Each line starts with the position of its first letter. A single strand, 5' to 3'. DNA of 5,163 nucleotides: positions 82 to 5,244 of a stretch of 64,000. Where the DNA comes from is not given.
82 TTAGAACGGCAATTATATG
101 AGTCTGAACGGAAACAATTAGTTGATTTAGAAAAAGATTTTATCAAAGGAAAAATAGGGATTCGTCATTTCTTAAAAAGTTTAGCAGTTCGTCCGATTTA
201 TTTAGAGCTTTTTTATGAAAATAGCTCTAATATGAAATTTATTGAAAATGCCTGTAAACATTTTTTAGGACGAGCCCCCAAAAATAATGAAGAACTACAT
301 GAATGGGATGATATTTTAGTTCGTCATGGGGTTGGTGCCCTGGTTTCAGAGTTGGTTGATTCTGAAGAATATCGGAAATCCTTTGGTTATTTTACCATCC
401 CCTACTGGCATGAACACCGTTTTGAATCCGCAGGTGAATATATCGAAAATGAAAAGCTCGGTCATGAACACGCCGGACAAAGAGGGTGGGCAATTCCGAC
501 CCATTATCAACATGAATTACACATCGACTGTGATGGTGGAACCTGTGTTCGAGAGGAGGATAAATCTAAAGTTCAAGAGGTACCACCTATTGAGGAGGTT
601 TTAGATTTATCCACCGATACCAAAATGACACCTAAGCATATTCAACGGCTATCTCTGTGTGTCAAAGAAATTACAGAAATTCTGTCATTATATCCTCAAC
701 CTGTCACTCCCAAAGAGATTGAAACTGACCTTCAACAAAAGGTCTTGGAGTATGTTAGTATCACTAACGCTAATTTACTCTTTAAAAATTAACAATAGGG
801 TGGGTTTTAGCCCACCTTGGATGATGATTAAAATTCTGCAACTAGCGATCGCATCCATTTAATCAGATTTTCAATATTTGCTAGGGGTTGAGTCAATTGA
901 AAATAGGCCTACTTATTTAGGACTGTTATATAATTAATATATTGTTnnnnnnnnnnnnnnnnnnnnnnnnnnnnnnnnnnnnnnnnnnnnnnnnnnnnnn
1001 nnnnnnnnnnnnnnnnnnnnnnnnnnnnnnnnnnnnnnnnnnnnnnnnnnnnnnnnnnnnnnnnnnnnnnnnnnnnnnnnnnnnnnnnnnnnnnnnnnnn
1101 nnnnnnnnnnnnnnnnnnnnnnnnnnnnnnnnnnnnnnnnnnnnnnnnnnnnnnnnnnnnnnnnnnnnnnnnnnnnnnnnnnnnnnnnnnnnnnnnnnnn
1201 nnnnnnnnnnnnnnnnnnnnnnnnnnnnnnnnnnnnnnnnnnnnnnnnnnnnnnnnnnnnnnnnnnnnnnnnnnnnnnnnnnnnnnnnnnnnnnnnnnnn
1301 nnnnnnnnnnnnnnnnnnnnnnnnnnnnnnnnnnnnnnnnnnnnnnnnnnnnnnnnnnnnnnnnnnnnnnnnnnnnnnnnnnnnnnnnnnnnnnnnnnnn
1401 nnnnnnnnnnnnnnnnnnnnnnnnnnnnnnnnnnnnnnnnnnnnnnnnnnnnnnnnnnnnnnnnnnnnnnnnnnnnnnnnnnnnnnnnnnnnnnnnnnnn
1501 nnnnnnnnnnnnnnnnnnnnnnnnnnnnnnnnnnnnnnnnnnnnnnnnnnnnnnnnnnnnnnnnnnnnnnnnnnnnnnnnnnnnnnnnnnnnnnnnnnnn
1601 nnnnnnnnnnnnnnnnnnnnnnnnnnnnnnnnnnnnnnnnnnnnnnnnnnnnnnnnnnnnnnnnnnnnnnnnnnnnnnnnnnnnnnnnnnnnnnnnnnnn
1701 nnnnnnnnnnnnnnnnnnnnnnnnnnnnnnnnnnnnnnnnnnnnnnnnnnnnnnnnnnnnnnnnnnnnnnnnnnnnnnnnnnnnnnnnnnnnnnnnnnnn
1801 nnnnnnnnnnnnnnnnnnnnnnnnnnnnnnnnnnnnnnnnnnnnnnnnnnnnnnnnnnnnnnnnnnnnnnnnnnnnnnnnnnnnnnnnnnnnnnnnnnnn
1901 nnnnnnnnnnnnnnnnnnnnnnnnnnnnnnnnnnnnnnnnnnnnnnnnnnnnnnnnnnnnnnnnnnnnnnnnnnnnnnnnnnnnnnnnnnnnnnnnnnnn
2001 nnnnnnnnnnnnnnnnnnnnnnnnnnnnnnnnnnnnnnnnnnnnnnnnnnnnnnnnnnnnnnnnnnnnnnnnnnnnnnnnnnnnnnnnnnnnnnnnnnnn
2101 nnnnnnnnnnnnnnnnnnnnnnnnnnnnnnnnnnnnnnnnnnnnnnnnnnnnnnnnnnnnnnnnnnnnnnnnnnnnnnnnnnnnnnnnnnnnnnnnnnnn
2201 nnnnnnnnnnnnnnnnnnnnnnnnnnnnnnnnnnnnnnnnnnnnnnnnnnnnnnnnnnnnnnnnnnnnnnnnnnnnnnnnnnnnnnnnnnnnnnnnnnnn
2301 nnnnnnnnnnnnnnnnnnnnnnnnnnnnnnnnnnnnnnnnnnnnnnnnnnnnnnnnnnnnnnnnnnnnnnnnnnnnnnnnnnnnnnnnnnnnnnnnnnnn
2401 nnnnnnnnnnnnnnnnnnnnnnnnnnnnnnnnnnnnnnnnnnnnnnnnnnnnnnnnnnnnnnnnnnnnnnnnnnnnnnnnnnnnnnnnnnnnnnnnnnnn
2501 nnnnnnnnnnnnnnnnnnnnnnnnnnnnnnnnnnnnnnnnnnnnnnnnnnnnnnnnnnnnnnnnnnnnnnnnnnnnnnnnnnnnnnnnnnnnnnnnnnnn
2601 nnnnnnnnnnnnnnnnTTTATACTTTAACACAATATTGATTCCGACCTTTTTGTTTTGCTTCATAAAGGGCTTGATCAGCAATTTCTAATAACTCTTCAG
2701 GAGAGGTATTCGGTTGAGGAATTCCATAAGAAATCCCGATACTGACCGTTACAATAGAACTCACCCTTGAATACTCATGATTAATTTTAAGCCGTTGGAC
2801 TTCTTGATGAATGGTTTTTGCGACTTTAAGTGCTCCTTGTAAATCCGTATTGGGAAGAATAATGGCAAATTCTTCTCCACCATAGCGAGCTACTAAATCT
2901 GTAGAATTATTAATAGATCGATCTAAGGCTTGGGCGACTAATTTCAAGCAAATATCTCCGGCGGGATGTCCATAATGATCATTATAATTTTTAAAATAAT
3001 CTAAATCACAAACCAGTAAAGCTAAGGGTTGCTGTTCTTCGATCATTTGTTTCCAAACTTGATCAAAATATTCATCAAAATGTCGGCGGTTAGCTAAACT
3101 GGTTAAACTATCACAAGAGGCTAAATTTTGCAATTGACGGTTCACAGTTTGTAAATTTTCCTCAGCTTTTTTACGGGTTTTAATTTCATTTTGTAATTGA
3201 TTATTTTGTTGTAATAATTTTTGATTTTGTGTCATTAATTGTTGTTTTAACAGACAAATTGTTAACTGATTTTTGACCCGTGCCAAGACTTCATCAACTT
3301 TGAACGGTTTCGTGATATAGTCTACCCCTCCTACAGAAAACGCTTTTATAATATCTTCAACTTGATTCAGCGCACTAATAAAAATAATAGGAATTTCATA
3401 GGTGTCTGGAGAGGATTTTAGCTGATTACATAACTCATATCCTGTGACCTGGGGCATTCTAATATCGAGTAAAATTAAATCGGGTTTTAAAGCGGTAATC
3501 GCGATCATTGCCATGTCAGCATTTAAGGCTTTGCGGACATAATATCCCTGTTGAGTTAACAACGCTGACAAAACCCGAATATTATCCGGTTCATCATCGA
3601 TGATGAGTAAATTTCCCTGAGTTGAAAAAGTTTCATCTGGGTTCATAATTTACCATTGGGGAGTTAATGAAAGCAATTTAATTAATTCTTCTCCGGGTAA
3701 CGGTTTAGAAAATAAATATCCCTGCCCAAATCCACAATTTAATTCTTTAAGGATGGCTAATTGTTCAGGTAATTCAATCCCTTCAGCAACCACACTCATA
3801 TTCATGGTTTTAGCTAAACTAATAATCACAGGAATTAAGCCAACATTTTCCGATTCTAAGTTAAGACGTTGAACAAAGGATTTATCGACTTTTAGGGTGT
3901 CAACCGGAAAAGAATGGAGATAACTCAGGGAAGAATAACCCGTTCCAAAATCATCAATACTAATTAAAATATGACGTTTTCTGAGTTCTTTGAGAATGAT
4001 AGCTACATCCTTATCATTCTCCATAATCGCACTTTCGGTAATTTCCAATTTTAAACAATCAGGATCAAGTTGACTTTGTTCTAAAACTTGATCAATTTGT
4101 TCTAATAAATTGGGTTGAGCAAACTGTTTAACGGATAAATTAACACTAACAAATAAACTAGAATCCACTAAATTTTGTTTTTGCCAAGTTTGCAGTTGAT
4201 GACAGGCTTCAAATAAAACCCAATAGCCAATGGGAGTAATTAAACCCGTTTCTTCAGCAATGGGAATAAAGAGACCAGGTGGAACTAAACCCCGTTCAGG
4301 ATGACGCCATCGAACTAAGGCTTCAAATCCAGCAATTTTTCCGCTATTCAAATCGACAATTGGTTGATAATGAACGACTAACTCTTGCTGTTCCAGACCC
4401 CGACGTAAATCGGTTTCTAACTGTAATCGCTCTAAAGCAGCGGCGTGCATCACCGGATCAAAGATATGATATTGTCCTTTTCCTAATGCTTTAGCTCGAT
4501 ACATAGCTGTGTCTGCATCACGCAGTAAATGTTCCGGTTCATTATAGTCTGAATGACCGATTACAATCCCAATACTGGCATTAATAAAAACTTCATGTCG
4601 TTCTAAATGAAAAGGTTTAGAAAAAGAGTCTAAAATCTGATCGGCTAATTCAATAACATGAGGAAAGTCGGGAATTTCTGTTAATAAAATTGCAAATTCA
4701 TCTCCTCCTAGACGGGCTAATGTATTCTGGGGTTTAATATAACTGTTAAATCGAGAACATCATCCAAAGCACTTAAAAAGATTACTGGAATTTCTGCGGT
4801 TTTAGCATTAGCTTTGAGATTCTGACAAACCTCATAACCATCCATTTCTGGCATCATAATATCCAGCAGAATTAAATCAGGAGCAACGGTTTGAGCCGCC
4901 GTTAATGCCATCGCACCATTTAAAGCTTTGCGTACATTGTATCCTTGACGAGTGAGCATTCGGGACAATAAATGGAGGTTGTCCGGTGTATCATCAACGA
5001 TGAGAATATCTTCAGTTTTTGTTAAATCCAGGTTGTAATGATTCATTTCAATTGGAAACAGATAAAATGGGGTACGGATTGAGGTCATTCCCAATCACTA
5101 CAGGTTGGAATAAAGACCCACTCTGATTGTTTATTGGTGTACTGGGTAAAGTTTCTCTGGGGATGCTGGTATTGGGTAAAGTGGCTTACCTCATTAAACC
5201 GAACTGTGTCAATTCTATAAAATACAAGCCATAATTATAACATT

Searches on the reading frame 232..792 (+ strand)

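Call 9: search_protein_families(library=pfam, proteins=[window:232-792:+], max_evalue=0.001)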
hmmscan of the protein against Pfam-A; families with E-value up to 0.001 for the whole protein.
window:232-792:+ (186 aa): 1 family
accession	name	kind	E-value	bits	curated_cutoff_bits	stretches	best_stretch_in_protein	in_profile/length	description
PF00427.26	PBS_linker_poly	-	1.2e-17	64.5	28.7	1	1-58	67-124/126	Phycobilisome Linker polypeptide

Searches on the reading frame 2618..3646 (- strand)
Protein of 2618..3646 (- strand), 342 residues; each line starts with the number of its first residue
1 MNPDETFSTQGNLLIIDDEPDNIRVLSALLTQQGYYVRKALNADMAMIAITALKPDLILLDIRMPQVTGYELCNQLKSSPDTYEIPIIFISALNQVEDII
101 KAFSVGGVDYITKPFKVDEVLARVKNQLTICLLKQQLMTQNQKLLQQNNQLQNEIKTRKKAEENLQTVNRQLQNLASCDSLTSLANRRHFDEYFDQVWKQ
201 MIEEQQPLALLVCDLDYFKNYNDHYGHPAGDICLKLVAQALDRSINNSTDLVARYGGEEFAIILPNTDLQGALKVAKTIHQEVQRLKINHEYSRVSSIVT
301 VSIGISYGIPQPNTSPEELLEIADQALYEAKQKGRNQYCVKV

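Call 9: search_protein_families(library=pfam, proteins=[window:2618-3646:-], max_evalue=0.001)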
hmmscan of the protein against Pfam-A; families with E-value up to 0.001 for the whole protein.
window:2618-3646:- (342 aa): 3 families
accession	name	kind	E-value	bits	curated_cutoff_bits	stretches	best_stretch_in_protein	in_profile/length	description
PF00990.26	GGDEF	-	1.5e-56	191.1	23.8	1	176-337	1-161/161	Diguanylate cyclase, GGDEF domain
PF00072.30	Response_reg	-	2.7e-28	98.8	30.2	1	14-125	2-111/111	Response regulator receiver domain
PF24898.2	GGDEF_GdpP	-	8.9e-06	26.4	30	1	216-341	4-119/126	Cyclic-di-AMP phosphodiesterase GdpP-like, GGDEF domain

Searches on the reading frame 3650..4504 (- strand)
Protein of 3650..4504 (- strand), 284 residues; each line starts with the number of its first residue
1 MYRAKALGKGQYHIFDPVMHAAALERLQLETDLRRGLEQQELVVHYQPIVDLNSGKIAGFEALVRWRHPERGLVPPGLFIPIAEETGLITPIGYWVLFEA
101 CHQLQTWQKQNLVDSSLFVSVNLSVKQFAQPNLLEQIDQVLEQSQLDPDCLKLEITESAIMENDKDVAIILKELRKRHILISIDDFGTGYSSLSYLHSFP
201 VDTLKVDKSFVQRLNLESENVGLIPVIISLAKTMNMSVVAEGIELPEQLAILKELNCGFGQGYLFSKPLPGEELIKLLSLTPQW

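Call 9: search_protein_families(library=pfam, proteins=[window:3650-4504:-], max_evalue=0.001)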
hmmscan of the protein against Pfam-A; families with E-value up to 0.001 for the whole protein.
window:3650-4504:- (284 aa): 1 family
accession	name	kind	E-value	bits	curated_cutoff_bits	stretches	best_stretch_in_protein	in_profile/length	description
PF00563.25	EAL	-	7.6e-78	261.6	31.3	1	32-268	3-236/236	EAL domain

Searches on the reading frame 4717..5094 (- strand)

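Call 9: search_protein_families(library=pfam, proteins=[window:4717-5094:-], max_evalue=0.001)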
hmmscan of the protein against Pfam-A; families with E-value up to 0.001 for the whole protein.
window:4717-5094:- (125 aa): 1 family
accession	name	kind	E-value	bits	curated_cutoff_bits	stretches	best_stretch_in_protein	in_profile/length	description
PF00072.30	Response_reg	-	2.6e-22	79.5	30.2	1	30-115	1-84/111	Response regulator receiver domain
